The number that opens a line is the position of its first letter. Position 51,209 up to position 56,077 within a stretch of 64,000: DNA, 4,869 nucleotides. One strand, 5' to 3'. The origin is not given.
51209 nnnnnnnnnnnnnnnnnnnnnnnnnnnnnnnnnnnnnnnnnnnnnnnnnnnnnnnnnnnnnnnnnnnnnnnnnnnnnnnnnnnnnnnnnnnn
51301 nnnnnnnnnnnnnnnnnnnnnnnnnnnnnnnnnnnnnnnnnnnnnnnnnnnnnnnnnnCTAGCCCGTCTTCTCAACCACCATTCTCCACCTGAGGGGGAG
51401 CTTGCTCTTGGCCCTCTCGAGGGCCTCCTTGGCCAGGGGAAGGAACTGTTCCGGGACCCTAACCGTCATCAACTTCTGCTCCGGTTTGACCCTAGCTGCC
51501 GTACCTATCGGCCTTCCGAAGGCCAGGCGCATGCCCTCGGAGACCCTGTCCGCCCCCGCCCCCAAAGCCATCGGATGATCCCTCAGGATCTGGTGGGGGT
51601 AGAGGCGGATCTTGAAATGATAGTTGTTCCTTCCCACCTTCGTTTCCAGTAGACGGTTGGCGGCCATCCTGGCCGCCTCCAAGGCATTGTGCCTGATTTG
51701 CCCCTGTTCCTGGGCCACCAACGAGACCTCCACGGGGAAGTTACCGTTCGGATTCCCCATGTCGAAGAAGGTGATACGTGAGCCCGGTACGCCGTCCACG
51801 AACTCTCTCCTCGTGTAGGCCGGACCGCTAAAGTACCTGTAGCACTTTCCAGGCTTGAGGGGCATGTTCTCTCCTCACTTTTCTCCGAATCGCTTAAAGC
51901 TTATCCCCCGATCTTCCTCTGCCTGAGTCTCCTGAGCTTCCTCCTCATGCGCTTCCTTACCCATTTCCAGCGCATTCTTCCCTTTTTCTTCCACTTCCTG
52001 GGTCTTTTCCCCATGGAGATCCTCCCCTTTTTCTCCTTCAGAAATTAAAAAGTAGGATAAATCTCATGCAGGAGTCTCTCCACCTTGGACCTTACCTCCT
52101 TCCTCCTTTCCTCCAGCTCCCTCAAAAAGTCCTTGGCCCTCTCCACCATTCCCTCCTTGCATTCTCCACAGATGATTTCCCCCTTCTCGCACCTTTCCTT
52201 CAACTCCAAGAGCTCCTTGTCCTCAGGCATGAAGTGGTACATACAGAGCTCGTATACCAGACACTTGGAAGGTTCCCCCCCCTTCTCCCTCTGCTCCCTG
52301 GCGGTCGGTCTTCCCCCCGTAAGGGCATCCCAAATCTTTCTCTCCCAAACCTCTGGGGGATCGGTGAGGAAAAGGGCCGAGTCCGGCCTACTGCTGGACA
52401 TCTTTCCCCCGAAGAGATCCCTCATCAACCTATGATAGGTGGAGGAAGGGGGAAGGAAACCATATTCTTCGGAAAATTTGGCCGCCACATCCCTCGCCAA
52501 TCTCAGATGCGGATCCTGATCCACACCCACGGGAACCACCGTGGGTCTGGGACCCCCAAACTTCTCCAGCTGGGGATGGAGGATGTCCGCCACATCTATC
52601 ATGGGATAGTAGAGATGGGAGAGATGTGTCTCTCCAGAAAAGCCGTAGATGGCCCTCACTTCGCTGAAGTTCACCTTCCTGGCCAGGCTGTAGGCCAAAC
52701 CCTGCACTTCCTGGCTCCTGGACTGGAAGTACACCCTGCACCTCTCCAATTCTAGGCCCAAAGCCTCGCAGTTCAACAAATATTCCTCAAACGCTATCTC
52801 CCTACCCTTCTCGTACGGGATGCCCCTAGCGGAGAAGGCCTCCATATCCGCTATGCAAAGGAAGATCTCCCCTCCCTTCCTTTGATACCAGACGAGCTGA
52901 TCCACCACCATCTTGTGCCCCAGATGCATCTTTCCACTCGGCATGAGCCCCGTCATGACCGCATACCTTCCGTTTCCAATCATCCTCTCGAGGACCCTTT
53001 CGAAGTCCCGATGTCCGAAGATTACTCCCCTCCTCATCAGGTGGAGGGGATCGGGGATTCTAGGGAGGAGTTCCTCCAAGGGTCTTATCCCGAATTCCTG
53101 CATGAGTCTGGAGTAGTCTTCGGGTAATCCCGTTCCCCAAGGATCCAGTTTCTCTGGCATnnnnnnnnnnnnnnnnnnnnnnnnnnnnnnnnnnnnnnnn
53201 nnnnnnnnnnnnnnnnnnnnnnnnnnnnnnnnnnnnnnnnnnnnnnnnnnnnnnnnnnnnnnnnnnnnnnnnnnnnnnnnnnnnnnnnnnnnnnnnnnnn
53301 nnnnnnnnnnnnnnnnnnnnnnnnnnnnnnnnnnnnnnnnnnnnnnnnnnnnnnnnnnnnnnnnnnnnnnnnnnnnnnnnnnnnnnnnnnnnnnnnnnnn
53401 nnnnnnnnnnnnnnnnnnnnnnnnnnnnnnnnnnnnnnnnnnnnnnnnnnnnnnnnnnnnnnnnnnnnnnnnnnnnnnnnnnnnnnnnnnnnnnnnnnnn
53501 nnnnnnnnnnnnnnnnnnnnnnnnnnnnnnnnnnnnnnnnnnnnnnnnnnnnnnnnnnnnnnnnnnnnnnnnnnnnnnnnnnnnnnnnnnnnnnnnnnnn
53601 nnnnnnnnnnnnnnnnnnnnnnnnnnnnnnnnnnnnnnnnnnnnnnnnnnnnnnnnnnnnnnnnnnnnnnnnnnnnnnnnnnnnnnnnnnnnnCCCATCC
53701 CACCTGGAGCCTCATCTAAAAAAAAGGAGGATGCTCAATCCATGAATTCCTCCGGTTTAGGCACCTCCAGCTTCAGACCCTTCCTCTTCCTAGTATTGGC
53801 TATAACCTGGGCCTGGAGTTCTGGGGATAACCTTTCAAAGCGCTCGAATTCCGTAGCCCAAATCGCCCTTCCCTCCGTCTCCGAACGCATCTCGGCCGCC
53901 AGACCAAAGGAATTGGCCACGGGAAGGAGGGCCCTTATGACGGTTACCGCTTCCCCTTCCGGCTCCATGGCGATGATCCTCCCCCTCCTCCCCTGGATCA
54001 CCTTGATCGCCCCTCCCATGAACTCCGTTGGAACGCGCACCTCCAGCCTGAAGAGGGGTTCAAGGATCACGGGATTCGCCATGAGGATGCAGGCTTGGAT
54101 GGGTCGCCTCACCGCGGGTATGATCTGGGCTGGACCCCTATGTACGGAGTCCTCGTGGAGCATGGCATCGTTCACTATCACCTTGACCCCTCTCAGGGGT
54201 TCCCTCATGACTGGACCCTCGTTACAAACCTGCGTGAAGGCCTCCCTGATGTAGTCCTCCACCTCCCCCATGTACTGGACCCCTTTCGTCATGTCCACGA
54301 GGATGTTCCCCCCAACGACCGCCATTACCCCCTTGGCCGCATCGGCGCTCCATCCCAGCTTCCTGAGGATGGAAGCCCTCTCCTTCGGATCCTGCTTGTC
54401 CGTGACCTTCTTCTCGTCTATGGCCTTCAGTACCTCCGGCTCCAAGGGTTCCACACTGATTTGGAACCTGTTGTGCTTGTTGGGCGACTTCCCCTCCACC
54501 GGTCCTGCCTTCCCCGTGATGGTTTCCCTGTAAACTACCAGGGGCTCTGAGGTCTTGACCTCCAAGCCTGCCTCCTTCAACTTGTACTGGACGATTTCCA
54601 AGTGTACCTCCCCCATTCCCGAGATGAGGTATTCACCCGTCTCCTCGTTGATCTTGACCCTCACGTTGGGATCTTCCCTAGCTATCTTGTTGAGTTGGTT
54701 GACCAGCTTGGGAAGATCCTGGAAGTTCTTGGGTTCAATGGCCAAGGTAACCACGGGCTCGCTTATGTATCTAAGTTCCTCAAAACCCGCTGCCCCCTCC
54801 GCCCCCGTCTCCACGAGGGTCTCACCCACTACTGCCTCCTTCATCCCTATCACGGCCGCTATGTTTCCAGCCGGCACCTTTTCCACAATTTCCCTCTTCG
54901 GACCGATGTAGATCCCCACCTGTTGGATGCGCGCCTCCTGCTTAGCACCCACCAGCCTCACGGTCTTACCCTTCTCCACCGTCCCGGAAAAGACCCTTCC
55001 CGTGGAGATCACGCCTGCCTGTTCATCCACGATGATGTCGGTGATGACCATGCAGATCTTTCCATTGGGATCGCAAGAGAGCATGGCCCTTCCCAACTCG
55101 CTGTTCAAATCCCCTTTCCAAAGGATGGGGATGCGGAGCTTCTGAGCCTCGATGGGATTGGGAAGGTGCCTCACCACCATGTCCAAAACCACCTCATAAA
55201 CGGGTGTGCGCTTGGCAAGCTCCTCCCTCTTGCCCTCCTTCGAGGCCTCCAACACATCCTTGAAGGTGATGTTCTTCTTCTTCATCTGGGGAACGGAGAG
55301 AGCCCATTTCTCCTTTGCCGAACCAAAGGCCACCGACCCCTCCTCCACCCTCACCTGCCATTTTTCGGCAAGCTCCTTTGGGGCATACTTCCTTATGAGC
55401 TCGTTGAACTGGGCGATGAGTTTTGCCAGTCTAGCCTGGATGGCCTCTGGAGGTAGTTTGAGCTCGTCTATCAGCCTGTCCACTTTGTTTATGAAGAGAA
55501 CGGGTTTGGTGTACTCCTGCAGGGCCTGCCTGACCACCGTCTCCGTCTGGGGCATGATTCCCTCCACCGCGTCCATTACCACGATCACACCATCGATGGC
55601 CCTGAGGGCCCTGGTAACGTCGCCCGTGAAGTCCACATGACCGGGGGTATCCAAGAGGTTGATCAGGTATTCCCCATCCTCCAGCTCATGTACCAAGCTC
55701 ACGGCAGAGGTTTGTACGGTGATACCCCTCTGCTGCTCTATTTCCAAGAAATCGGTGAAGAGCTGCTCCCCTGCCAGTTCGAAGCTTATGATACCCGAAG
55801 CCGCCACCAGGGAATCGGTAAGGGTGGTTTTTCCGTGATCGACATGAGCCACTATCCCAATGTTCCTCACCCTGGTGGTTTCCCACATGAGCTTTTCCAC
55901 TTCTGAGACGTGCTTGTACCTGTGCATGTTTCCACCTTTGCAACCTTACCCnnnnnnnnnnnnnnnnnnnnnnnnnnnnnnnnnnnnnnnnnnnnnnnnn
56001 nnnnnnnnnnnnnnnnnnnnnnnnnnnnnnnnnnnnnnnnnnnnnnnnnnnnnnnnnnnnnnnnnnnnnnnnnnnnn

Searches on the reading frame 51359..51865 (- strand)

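Call 13: search_protein_families(library=pfam, proteins=[window:51359-51865:-])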
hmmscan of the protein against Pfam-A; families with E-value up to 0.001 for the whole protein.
window:51359-51865:- (168 aa): 1 family
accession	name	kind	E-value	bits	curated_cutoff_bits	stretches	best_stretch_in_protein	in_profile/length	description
PF00252.24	Ribosomal_L16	-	1e-32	113.3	27.9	1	14-163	3-132/132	Ribosomal protein L16p/L10e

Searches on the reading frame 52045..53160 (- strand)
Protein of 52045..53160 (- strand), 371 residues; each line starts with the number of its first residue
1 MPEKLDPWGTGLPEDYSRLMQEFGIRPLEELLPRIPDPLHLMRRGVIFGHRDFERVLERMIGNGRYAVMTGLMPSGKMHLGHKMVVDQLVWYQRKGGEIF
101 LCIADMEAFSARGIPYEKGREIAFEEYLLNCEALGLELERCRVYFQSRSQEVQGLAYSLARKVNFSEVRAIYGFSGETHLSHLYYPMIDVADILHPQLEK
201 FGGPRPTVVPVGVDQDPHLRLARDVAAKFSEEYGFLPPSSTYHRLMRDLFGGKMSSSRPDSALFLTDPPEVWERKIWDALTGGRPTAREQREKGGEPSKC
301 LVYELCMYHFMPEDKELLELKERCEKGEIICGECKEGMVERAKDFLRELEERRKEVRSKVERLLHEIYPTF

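Call 13: search_protein_families(library=pfam, proteins=[window:52045-53160:-])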
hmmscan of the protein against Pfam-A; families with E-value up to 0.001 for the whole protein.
window:52045-53160:- (371 aa): 1 family
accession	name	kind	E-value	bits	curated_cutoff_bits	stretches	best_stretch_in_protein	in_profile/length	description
PF00579.31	tRNA-synt_1b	-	3.5e-44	151.7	21.1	1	64-346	4-291/292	tRNA synthetases class I (W and Y)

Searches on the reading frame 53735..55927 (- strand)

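Call 13: search_protein_families(library=pfam, proteins=[window:53735-55927:-])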
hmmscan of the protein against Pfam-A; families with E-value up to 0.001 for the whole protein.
window:53735-55927:- (730 aa): 7 families
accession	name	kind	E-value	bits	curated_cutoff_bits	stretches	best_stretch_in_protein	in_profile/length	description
PF00009.33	GTP_EFTU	-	1.9e-52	178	26.5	1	19-256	2-187/188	Elongation factor Tu GTP binding domain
PF14492.12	EFG_III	-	4.5e-24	84.8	27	1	388-460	1-74/75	Elongation Factor G, domain III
PF00679.30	EFG_C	-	2.7e-23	82.3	27.9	1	621-707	2-88/89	Elongation factor G C-terminus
PF03764.24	EFG_IV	-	9.8e-22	77.4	24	1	511-617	10-120/121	Elongation factor G, domain IV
PF03144.31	GTP_EFTU_D2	-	9.7e-14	52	30.3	1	305-371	1-72/73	Elongation factor Tu domain 2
PF22042.2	EF-G_D2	-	1.7e-11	44.5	27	1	291-373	2-83/84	Elongation factor G domain 2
PF01926.29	MMR_HSR1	-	0.00021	21.8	21.9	1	23-148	2-113/113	50S ribosome-binding GTPase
